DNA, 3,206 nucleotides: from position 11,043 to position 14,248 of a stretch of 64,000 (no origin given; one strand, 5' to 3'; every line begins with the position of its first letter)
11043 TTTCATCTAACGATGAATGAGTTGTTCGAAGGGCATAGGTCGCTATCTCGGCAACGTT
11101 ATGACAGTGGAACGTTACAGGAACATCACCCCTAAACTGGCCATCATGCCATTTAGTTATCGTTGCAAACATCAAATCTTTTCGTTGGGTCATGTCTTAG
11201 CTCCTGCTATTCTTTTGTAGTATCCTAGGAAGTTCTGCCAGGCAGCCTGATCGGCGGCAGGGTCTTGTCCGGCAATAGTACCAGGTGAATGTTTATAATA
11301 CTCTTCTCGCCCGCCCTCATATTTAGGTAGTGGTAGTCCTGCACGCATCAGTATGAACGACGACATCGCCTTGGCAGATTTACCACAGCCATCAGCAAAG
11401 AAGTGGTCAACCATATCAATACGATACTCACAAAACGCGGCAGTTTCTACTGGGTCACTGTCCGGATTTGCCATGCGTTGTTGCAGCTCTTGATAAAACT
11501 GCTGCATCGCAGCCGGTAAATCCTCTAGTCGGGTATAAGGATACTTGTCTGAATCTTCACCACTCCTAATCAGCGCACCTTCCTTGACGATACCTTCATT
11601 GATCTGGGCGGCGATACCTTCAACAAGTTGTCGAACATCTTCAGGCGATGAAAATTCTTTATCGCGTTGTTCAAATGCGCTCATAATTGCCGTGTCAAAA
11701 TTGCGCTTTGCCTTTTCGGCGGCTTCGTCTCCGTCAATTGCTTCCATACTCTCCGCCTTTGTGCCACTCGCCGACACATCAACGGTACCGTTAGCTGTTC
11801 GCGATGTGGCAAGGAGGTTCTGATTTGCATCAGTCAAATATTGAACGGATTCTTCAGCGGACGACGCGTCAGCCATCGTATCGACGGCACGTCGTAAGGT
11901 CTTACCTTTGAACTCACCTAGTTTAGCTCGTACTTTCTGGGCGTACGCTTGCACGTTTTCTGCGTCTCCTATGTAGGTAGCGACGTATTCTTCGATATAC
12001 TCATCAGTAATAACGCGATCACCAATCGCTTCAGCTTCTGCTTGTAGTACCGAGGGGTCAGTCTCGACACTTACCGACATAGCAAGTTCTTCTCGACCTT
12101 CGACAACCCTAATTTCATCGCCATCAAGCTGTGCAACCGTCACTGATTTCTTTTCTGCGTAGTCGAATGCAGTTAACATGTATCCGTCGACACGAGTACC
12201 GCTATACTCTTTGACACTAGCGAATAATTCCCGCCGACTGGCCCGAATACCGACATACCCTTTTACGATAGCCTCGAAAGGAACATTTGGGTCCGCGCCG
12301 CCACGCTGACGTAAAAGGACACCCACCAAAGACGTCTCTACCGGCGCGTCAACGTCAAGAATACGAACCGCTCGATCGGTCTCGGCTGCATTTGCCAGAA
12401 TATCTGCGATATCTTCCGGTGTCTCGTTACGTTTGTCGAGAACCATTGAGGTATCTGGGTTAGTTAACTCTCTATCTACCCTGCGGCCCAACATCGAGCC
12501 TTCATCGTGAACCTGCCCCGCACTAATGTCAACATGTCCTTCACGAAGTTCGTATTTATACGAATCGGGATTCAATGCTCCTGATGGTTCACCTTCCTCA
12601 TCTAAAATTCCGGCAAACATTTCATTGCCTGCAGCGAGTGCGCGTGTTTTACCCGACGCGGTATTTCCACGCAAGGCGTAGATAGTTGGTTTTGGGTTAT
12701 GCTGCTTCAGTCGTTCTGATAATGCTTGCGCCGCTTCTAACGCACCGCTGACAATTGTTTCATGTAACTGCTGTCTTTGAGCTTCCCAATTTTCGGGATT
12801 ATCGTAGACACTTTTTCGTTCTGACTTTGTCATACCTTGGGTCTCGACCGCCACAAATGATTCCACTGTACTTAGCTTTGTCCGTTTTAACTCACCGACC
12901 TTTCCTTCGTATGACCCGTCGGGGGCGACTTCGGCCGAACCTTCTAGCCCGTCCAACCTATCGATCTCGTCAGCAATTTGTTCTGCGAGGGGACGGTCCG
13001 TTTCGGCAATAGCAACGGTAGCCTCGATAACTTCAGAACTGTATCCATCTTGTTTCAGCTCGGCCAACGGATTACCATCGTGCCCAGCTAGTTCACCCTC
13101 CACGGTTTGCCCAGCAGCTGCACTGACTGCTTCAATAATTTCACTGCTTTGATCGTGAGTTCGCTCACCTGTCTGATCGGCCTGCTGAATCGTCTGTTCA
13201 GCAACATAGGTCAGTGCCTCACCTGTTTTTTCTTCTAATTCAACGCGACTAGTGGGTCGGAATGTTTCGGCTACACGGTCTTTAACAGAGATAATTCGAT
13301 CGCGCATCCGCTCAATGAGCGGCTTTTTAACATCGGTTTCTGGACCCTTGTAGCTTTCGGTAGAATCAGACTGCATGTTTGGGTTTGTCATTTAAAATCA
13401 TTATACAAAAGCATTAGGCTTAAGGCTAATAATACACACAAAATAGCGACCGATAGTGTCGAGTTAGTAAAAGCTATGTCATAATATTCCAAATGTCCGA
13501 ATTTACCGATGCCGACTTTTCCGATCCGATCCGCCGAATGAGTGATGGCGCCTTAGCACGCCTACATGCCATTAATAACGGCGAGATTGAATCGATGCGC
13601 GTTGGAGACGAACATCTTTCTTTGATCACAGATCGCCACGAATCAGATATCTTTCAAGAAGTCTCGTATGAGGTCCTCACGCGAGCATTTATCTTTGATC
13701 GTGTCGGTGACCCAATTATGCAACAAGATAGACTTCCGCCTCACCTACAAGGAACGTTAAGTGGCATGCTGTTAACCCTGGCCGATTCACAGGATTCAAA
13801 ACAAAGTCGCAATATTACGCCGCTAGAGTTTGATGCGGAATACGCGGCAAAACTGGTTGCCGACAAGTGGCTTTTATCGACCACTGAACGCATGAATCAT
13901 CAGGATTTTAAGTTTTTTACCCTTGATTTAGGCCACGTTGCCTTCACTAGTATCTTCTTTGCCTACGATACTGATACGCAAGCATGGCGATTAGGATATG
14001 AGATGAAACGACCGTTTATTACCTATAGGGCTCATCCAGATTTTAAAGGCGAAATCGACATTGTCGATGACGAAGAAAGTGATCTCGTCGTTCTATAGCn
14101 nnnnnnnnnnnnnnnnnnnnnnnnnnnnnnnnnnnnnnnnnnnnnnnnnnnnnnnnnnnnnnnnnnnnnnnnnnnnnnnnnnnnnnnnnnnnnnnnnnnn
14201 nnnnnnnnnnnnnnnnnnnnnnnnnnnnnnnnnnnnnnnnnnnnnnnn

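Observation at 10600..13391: Large P-loop protein ending in a divergent Fic/Doc-like motif (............), translationally coupled to an HD-domain hydrolase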

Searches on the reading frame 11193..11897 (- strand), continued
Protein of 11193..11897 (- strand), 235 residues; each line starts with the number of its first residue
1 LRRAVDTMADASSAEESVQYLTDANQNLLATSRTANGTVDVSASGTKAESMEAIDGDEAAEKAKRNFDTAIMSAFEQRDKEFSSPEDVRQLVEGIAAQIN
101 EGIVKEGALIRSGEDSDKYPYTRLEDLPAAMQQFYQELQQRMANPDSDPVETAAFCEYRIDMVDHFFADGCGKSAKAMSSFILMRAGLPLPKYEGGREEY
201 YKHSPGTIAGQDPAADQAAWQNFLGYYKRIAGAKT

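Call 59: search_protein_families(library=pfam, proteins=[P0107, P0111, P0100, P0110, P0094, P0098], max_evalue=0.001)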
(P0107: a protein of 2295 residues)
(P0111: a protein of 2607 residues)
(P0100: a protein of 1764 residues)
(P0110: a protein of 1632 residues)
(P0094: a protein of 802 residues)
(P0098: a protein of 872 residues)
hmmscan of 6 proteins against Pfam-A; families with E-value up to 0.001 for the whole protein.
P0107 (2295 aa): 3 families
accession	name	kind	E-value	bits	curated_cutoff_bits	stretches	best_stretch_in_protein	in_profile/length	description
PF06414.18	Zeta_toxin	-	3.6e-41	141.2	22.3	1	1837-2018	4-190/199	Zeta toxin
PF25547.1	WXG100_2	-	6.8e-14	52.5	27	1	39-152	24-138/150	WXG100 like domain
PF13671.12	AAA_33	-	5.8e-07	30.3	27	1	1850-1991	1-131/143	AAA domain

P0111 (2607 aa): 1 family
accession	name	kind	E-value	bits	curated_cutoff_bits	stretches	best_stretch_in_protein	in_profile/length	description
PF06414.18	Zeta_toxin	-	3.3e-05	23.9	22.3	1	2120-2286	12-177/199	Zeta toxin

P0100 (1764 aa): 2 families
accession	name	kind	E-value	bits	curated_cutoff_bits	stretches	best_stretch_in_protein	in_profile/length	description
PF06414.18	Zeta_toxin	-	4.9e-39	134.3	22.3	1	1279-1441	12-176/199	Zeta toxin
PF13671.12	AAA_33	-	6.5e-07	30.2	27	1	1285-1431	1-140/143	AAA domain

P0110 (1632 aa): 1 family
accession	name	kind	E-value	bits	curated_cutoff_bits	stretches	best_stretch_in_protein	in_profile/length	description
PF06414.18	Zeta_toxin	-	3.7e-09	36.7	22.3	1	1143-1314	11-177/199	Zeta toxin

P0094 (802 aa): 2 families
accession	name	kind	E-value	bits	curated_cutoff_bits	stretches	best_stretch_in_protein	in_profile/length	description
PF06414.18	Zeta_toxin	-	7.8e-09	35.7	22.3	1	300-440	11-146/199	Zeta toxin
PF13671.12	AAA_33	-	1e-05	26.3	27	1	311-448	4-130/143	AAA domain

P0098 (872 aa): 2 families
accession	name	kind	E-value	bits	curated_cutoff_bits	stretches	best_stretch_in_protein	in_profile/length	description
PF06414.18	Zeta_toxin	-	5.4e-08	33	22.3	1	380-538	17-174/199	Zeta toxin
PF13671.12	AAA_33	-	2e-05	25.4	27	1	384-516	4-125/143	AAA domain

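Call 60: list_cluster_members(proteins=[P0107, P0111, P0100, P0110, P0094, P0098, P0160, P0185, P0142, P0189])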
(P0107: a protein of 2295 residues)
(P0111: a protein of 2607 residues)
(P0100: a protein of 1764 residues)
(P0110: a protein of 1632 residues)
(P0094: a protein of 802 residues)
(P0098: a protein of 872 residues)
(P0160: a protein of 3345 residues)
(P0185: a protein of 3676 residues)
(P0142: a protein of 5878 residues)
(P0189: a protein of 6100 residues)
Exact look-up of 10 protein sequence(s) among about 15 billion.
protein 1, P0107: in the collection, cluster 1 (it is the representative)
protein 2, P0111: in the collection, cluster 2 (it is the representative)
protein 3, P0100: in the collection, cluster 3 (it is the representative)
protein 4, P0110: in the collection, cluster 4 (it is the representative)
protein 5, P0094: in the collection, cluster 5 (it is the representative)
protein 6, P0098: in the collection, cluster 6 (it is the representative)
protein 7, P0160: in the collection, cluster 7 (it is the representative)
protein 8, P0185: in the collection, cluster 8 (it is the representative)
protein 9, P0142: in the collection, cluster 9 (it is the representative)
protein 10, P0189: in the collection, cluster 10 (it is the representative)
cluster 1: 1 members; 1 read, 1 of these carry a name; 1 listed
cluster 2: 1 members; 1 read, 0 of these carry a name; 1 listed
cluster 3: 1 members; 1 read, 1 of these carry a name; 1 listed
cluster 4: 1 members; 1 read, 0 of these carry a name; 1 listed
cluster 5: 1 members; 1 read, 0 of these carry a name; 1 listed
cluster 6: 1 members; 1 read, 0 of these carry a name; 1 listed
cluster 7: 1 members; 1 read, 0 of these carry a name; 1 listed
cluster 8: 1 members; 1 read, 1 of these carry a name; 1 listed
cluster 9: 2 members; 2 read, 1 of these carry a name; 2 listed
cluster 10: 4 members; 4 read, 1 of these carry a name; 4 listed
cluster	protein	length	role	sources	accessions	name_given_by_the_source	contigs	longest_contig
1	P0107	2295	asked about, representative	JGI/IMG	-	predicted ABC-type ATPase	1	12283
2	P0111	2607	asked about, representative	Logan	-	-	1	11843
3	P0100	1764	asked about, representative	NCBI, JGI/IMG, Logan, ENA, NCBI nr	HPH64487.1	MAG TPA: zeta toxin family protein [Kofleriaceae bacterium] | zeta toxin family protein [Kofleriaceae bacterium]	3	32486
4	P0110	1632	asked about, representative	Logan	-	-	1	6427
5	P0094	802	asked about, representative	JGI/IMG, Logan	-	-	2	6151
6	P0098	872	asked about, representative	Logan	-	-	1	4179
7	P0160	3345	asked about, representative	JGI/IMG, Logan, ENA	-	-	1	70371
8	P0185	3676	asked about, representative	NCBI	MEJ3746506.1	zeta toxin family protein [Actinomycetes bacterium KLBMP 9797]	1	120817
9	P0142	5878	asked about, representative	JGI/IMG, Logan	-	N12 class adenine-specific DNA methylase/predicted kinase/alkylhydroperoxidase family ...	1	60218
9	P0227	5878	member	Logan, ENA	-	-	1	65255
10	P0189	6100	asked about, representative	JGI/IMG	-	N12 class adenine-specific DNA methylase/predicted ABC-type ATPase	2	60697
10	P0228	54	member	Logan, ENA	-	-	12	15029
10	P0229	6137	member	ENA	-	-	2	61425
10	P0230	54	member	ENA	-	-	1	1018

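Call 61: find_encoding_contigs(protein=P0185, flank=4000, max_places=1)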
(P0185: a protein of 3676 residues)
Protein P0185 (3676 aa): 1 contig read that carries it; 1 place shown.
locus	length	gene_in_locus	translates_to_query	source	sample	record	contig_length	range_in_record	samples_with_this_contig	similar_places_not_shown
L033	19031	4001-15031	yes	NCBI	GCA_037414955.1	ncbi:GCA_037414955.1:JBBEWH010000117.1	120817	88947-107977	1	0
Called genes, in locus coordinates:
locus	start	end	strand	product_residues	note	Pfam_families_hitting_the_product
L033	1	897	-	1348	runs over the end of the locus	PF01580:FtsK_SpoIIIE, PF01935:DUF87 (faint), PF13191:AAA_16 (faint), PF13401:AAA_22 (faint), PF01580:FtsK_SpoIIIE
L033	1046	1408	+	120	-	PF06013:WXG100 (weak)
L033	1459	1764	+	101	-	-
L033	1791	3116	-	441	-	PF00082:Peptidase_S8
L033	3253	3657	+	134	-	PF02575:YbaB_DNA_bd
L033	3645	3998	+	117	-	-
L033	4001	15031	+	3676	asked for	PF25547:WXG100_2, PF06414:Zeta_toxin, PF13671:AAA_33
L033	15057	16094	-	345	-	-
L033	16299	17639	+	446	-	-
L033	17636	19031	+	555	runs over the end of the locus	PF22842:Pel9A-like_beta_helix (faint), PF05048:NosD, PF13229:Beta_helix, PF13401:AAA_22 (faint), PF00004:AAA, PF07728:AAA_5 (weak), PF17866:AAA_lid_6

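Call 62: find_encoding_contigs(protein=P0100, flank=4000, max_places=1)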
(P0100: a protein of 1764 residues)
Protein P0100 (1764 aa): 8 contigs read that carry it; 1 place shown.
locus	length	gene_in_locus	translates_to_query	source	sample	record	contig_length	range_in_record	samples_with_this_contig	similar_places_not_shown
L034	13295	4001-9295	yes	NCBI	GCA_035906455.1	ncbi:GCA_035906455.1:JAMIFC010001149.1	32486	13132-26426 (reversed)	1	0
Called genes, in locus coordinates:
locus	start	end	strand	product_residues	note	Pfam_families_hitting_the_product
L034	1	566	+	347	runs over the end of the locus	PF08308:PEGA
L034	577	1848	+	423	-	PF13229:Beta_helix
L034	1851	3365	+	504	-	-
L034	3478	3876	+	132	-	-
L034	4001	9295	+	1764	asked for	PF06414:Zeta_toxin, PF13671:AAA_33 (weak)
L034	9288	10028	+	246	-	PF13328:HD_4 (weak)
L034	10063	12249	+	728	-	PF00004:AAA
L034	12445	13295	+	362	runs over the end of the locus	PF20282:CTD6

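Call 68: search_protein_families(library=pfam, alignment_id=A5, max_evalue=0.1)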
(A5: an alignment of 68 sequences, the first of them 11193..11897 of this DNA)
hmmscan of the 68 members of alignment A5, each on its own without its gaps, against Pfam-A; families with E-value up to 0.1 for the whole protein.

A. member 1, window:11193-11897:- (235 aa): 2 families
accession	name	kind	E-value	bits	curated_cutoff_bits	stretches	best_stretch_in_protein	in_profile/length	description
PF02661.23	Fic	-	0.0042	18.3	24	1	85-182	4-92/93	Fic/DOC family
PF23161.1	HTH_RNase_II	-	0.0055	18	24.7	0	130-189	17-73/95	Double HTH domain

B. families by the number of members that match (of 68 scanned): 41 families (the first 25 are shown)
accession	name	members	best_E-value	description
PF02661.23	Fic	49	3.4e-05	Fic/DOC family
PF14069.11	SpoVIF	4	0.0072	Stage VI sporulation protein F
PF14805.11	THDPS_N_2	3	0.047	Tetrahydrodipicolinate N-succinyltransferase N-terminal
PF19995.5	iSTAND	2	0.011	inactive STAND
PF09052.15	SipA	2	0.022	SipA N-terminal domain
PF04098.21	Rad52_Rad22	2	0.036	Rad52/22 family double-strand break repair protein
PF23161.1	HTH_RNase_II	1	0.0055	Double HTH domain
PF23109.1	ARCH_RTEL1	1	0.0065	RTEL1 helicase, ARCH domain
PF03748.19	FliL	1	0.0097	Flagellar basal body-associated protein FliL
PF04860.17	Phage_portal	1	0.013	Phage portal protein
PF18410.7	BTHB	1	0.013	Basic tilted helix bundle domain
PF19963.4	VMAP-M1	1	0.016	vWA-MoxR associated protein middle region (VMAP-M) 1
PF25134.1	DUF7821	1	0.017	Domain of unknown function (DUF7821)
PF20459.4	DUF6712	1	0.019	Family of unknown function (DUF6712)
PF24336.1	DUF7504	1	0.019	Family of unknown function (DUF7504)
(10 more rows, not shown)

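Call 88: search_dna_similar(query=window:11193-11897:-, collection=plasmids, mode=protein, max_rows=15)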
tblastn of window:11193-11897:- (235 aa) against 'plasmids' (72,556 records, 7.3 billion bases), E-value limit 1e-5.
No match.

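Call 89: search_dna_similar(query=window:11193-11897:-, collection=phages, mode=protein, max_rows=10)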
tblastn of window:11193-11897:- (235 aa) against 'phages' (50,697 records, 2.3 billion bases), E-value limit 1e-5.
No match.

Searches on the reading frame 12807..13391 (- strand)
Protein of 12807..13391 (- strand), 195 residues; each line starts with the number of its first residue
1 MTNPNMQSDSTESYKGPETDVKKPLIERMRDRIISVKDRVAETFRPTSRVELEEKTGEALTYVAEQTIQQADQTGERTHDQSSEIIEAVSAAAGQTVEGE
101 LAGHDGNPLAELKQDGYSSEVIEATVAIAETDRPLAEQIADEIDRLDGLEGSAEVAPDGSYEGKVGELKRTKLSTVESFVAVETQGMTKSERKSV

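Call 80: predict_structure(alignment_id=A6)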
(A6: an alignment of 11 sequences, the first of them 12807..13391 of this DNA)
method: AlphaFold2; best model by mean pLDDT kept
length: 195 residues; sequences in the alignment: 11
mean_pLDDT: 74.1   pTM: 0.65
mean pLDDT of the five models: 74.1, 56.5, 55.9, 47.1, 44.9
residues with pLDDT >= 90: 70; 70-90: 56; 50-70: 22; < 50: 47
segments of 3 or more residues with pLDDT < 50: 4-21, 151-173, 176-178
pLDDT, mean of each block of 10 residues (from residue 1): 41 39 81 94 93 94 93 83 93 95 90 88 84 84 76 37 46 49 57 54
secondary structure, 60 per line:
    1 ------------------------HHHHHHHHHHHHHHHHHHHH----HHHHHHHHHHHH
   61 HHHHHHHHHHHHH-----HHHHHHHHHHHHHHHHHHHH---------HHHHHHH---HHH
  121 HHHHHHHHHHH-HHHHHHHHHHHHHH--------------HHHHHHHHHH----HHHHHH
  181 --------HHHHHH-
elements in order: H25-44 H49-73 H79-98 H108-114 H118-131 H133-146 H161-170 H175-180 H189-194

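Call 82: fold_search(model_id=the predicted structure, library=pdb)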
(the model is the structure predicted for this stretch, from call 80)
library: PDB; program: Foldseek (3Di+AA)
matches with E <= 10: 294; with E <= 0.001: 0
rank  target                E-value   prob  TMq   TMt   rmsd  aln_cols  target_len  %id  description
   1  6xr2_B                3.9e-01  0.69  0.32  0.36  10.8       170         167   16  Computationally designed right-handed alpha/alpha homotrimeric toroid with 3 repeats per subunit (released 2021-07-14)
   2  7mwr_B                4.1e-01  0.57  0.32  0.27   8.6       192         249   18  Structure of De Novo designed beta sheet heterodimer LHD101A53/B4 (released 2022-01-19)
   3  8gjg_A                4.8e-01  0.41  0.26  0.30  13.8       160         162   12  De novo design of high-affinity protein binders to bioactive helical peptides (released 2024-01-10)
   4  8e0n_F                5.5e-01  0.66  0.33  0.36   9.1       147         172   16  Homotrimeric variant of tcTRP9, BGL18 (released 2023-04-12)
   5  3lpz                  6.1e-01  0.54  0.30  0.21   9.3       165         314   10  Crystal structure of C. therm. Get4 (released 2010-03-16)
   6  8e0n_C                6.4e-01  0.63  0.33  0.36   9.1       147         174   16  Homotrimeric variant of tcTRP9, BGL18 (released 2023-04-12)
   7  6o6p_B                6.4e-01  0.13  0.15  0.15  14.2       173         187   13  Structure of the regulator FasR from Mycobacterium tuberculosis in complex with DNA (released 2020-03-11)
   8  4tql_A                6.7e-01  0.21  0.21  0.18  26.8       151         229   13  Computationally designed three helix bundle (released 2014-10-15)
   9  8e12_B                7.4e-01  0.38  0.28  0.33  12.7       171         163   19  Homotrimeric variant of tcTRP9, BGL14 (released 2023-04-12)
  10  9n9j_B                8.5e-01  0.57  0.37  0.37  14.9       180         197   11  Structure of a GRP94 folding intermediate engaged with a CCDC134- and FKBP11-bound secretory translocon (released 2025-11-19)
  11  6xr2_C                8.5e-01  0.54  0.35  0.39   9.6       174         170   14  Computationally designed right-handed alpha/alpha homotrimeric toroid with 3 repeats per subunit (released 2021-07-14)
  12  4tql_B                8.5e-01  0.12  0.18  0.16  26.9       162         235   16  Computationally designed three helix bundle (released 2014-10-15)
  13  8e0o_C                9.4e-01  0.25  0.25  0.29   9.8       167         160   16  Heterotrimeric variant of tcTRP9, hetBGL03-15-18 (released 2023-04-12)
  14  2v57_C                9.4e-01  0.23  0.24  0.27  10.2       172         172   13  Crystal structure of the TetR-like transcriptional regulator LfrR from Mycobacterium smegmatis in complex with proflav (released 2009-10-20)
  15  7o3v_H                9.4e-01  0.08  0.16  0.16  18.2       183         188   13  Stalk complex structure (TrwJ/VirB5-TrwI/VirB6) from the fully-assembled R388 type IV secretion system determined by c (released 2022-06-22)
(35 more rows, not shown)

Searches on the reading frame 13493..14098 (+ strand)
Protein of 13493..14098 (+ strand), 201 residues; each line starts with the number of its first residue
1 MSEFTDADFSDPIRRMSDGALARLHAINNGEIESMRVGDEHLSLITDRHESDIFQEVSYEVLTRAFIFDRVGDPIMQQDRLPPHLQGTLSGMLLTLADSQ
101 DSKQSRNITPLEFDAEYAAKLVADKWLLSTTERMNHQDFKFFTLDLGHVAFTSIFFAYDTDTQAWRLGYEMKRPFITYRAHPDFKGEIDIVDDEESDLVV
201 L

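Call 3: search_protein_families(library=pfam, proteins=[window:13493-14098:+], max_evalue=1)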
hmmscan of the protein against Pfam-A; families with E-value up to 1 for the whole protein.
window:13493-14098:+ (201 aa): 0 families

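Call 4: search_protein_families(library=ncbifam, proteins=[window:13493-14098:+], max_evalue=1)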
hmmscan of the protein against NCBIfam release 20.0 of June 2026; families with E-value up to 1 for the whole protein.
window:13493-14098:+ (201 aa): 1 family
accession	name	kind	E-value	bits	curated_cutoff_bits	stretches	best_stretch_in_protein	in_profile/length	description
NF033620.0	pqiC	exception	0.038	13.3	200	1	79-141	89-152/184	membrane integrity-associated transporter subunit PqiC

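Call 19: search_protein_families(library=padloc, proteins=[window:13493-14098:+], max_evalue=1)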
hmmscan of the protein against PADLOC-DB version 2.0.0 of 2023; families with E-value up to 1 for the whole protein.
window:13493-14098:+ (201 aa): 0 families
